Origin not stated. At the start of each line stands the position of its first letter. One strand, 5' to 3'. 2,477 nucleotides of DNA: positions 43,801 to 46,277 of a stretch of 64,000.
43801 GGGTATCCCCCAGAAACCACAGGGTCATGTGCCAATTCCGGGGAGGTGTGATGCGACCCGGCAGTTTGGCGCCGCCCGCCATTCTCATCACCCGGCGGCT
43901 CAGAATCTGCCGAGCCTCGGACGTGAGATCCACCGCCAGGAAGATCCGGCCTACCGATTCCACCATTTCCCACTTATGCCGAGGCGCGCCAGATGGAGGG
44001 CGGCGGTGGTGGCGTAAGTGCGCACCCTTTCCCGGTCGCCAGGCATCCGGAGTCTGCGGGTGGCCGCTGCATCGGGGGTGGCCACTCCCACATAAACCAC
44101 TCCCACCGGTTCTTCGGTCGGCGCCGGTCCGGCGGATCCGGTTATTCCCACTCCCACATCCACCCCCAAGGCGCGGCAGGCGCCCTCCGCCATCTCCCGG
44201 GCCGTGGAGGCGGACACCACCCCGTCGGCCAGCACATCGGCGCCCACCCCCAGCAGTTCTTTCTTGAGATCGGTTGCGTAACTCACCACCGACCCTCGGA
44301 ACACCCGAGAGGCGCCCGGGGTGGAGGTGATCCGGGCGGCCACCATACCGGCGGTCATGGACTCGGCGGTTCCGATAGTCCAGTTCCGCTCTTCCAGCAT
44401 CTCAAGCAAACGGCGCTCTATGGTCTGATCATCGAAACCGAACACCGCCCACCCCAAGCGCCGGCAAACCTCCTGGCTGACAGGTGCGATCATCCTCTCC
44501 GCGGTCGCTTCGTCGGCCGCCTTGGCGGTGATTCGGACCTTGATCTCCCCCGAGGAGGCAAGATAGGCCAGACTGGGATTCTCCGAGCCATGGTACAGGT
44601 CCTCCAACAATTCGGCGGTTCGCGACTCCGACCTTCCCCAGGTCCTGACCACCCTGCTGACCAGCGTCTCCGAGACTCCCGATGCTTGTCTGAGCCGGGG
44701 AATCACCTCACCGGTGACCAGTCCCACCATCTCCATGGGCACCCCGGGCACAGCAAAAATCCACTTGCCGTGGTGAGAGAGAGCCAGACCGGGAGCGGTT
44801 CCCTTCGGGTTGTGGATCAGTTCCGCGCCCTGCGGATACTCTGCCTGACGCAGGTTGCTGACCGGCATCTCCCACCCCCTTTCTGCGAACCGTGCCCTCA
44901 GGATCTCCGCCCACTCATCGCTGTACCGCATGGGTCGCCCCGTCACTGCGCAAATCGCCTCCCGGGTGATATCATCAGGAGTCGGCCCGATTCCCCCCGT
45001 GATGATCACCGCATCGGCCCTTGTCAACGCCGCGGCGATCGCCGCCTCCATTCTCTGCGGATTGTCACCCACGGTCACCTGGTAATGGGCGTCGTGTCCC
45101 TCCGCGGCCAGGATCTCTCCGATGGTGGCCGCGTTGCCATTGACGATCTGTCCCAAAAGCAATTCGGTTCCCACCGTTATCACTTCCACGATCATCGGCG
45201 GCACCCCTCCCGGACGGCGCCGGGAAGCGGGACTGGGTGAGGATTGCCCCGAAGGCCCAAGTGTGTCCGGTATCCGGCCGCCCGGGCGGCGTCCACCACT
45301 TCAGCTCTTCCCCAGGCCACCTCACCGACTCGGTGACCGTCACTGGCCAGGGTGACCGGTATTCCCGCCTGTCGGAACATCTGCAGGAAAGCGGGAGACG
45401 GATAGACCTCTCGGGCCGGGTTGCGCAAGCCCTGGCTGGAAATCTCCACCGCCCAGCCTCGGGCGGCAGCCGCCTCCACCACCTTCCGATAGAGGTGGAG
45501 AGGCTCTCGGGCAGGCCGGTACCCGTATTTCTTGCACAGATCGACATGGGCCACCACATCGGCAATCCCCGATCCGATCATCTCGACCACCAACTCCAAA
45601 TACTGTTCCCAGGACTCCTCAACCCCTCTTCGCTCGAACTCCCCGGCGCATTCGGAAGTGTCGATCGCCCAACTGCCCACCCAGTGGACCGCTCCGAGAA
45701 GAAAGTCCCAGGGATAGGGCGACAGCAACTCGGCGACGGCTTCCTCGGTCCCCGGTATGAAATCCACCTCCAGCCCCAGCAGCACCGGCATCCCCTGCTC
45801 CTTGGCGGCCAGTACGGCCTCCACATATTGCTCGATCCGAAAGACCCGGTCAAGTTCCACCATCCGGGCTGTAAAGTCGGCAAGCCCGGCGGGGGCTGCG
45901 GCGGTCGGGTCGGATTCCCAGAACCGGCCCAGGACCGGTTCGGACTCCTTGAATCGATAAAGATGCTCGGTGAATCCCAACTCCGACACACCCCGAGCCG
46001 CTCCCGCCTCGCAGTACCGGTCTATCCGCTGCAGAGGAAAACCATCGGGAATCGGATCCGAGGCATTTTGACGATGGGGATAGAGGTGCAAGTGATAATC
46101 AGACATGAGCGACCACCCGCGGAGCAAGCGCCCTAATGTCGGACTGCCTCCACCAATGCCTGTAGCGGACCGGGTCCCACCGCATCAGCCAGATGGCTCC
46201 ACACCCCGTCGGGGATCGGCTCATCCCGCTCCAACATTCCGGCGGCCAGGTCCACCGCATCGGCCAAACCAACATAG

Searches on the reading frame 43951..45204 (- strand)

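Call 37: search_protein_families(library=ncbifam, proteins=[window:43951-45204:-], max_evalue=1e-8)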
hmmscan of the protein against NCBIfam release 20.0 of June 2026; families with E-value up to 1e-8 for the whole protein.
window:43951-45204:- (417 aa): 10 families
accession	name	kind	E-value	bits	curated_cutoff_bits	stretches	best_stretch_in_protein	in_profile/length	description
NF001813.0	PRK00549.1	equivalog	1.4e-122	409.6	379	1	5-408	2-409/414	competence/damage-inducible protein A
TIGR00200.1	cinA_nterm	subfamily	5.8e-106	354.6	243.15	1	4-405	2-406/414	CinA family nicotinamide mononucleotide deamidase-related protein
NF002978.0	PRK03673.1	equivalog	1.1e-49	169.5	496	1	6-295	4-288/398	nicotinamide mononucleotide deamidase-related protein YfaY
NF002291.0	PRK01215.1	equivalog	1.3e-42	145.7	293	1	6-248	6-251/264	nicotinamide mononucleotide deamidase-related protein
TIGR00199.1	PncC_domain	subfamily_domain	3e-32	111.8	68.9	1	268-405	3-144/149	nicotinamide-nucleotide amidohydrolase family protein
NF002977.0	PRK03670.1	equivalog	8.7e-29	100.7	305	1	4-185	1-190/252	competence damage-inducible protein A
NF002975.0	PRK03661.1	equivalog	5.8e-25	87.8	212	1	266-404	13-155/164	nicotinamide-nucleotide amidase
TIGR00177.1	molyb_syn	domain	4.2e-24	85.2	85.35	1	6-160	4-139/148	molybdenum cofactor synthesis domain-containing protein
NF002972.0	PRK03657.1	equivalog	1.8e-14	53.8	201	1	263-403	21-164/175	2-oxo-tetronate isomerase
NF045515.2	Glp_gephyrin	equivalog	9.6e-09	34.5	475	0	7-84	185-262/403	molybdotransferase-like divisome protein Glp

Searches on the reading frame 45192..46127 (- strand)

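Call 37: search_protein_families(library=ncbifam, proteins=[window:45192-46127:-], max_evalue=1e-8)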
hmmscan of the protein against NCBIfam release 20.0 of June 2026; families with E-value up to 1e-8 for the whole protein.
window:45192-46127:- (311 aa): 4 families
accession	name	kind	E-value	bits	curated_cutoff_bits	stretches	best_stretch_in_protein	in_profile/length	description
NF005596.0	PRK07328.1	subfamily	8.2e-60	202.5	202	1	97-289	61-255/269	histidinol-phosphatase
NF005235.0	PRK06740.1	equivalog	4e-39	135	442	1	32-285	60-314/335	histidinol phosphate phosphatase domain-containing protein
TIGR01856.1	hisJ_fam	subfamily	2.4e-27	96.3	90.2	1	34-272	16-245/252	histidinol-phosphatase HisJ family protein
NF005996.1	PRK08123.1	equivalog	1.9e-14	53.6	133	1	34-272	17-256/262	histidinol-phosphatase HisJ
